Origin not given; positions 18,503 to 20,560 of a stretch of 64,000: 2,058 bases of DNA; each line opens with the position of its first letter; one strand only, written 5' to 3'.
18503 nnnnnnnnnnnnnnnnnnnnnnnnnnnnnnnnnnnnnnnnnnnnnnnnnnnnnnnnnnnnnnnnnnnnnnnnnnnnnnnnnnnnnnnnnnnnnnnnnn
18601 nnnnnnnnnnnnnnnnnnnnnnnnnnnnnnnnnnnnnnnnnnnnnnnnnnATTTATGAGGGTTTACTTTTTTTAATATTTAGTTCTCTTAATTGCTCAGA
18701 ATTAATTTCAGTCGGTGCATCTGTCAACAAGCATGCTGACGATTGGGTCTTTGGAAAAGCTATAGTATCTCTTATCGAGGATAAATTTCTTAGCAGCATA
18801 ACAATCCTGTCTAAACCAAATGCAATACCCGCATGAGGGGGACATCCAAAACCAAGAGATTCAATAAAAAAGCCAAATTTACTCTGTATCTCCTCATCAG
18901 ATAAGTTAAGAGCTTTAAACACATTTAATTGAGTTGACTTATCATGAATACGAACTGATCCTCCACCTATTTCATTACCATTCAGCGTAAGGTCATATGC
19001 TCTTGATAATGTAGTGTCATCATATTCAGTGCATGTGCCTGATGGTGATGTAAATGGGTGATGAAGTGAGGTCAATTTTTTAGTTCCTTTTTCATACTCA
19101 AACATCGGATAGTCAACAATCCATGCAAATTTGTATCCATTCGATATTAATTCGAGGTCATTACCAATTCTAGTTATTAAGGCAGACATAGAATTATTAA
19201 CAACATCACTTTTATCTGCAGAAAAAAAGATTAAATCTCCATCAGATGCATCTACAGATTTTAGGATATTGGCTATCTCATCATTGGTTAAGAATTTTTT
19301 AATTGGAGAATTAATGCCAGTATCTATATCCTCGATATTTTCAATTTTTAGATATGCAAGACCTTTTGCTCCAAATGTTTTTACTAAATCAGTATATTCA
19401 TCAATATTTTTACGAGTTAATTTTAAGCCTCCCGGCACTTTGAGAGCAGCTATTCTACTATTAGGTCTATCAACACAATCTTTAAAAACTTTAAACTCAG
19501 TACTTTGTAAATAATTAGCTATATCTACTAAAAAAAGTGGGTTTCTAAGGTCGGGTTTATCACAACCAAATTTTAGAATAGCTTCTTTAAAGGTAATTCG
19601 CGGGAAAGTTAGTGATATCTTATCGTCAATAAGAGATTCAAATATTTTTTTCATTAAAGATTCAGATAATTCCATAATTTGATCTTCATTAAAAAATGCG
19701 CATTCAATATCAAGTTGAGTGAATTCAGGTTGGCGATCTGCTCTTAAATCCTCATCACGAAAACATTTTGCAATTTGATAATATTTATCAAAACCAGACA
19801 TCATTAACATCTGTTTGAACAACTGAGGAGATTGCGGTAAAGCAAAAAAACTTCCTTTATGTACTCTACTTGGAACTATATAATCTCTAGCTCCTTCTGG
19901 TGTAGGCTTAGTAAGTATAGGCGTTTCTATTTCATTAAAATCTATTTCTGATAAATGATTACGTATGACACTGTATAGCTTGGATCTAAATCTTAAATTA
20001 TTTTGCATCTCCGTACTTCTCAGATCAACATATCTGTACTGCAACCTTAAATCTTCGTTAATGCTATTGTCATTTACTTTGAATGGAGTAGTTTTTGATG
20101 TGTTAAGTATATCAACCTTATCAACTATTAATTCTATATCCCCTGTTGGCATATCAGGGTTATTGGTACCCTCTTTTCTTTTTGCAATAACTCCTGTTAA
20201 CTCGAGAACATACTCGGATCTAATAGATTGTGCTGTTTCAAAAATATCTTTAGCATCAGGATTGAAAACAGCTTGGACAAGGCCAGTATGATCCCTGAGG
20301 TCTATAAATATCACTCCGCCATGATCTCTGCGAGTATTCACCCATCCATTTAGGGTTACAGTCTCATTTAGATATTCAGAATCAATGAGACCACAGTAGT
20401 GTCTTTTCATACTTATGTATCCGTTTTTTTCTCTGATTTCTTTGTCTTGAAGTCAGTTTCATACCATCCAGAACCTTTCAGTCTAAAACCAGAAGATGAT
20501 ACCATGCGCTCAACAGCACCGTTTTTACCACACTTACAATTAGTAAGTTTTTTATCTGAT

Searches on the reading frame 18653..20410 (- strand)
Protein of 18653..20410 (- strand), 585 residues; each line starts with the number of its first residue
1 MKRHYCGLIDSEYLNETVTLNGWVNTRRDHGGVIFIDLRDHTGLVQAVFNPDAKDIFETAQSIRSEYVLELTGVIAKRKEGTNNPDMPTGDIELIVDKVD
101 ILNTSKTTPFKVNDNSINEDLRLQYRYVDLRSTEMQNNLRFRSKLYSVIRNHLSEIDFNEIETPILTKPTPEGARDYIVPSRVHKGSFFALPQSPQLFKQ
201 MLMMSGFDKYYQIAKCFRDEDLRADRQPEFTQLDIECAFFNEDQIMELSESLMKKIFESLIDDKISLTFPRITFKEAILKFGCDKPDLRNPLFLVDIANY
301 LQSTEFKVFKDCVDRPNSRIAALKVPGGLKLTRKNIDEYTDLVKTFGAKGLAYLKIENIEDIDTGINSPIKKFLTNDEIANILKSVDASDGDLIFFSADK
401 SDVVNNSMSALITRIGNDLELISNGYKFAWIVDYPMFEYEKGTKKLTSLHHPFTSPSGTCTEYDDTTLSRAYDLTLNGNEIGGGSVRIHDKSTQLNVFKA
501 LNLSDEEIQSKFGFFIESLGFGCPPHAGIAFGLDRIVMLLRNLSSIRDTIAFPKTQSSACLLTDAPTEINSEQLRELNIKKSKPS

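Call 29: search_protein_families(library=pfam, proteins=[window:18653-20410:-], max_evalue=0.00001)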
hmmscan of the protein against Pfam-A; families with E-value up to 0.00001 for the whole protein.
window:18653-20410:- (585 aa): 3 families
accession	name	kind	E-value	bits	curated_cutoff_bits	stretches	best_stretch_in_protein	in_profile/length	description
PF00152.25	tRNA-synt_2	-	1.3e-114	382.9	25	1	118-556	1-308/308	tRNA synthetases class II (D, K and N)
PF02938.19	GAD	-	8e-25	87.3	23.4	1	309-408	1-95/95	GAD domain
PF01336.31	tRNA_anti-codon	-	5e-18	65.3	27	1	18-102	1-75/75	OB-fold nucleic acid binding domain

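Call 32: find_homologous_proteins(query=window:18653-20410:-, max_evalue=1e-100)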
Query window:18653-20410:- (585 aa): 8000 proteins with E <= 1e-100 among 8000 candidates; the best 120 are listed.
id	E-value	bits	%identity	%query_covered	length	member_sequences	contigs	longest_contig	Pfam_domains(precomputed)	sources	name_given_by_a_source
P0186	0.0e+0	1299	98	100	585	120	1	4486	PF01336.32,PF02938.20,PF00152.26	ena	-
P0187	0.0e+0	1270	96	100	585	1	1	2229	PF01336.32,PF02938.20,PF00152.26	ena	-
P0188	0.0e+0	1268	95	100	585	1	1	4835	PF01336.32,PF02938.20,PF00152.26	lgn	-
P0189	0.0e+0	1026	76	100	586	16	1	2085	PF01336.32,PF02938.20,PF00152.26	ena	-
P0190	0.0e+0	1025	75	100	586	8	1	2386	PF01336.32,PF02938.20,PF00152.26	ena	-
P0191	0.0e+0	1024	75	100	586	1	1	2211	PF01336.32,PF02938.20,PF00152.26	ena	-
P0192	0.0e+0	1023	76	100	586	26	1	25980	PF01336.32,PF02938.20,PF00152.26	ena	-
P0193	0.0e+0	1022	75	100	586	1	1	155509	PF01336.32,PF02938.20,PF00152.26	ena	-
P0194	0.0e+0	1021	75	100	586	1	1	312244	PF01336.32,PF02938.20,PF00152.26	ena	-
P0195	0.0e+0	1021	75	100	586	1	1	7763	PF01409.26,PF01336.32,PF02938.20,PF00152.26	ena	-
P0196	0.0e+0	1019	75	100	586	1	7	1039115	PF01336.32,PF02938.20,PF00152.26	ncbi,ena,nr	ncbi:MAG: aspartate--tRNA ligase [Pseudomonadota bacterium]|nr:aspartate--tRNA ligase [Pseudomonadot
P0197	0.0e+0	1019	75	100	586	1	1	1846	PF01336.32,PF02938.20,PF00152.26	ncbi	-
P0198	0.0e+0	1019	75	100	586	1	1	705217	PF01336.32,PF02938.20,PF00152.26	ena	-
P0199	0.0e+0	1018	76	100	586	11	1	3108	PF01336.32,PF02938.20,PF00152.26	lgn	-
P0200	0.0e+0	1018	75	100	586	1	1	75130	PF01336.32,PF02938.20,PF00152.26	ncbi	-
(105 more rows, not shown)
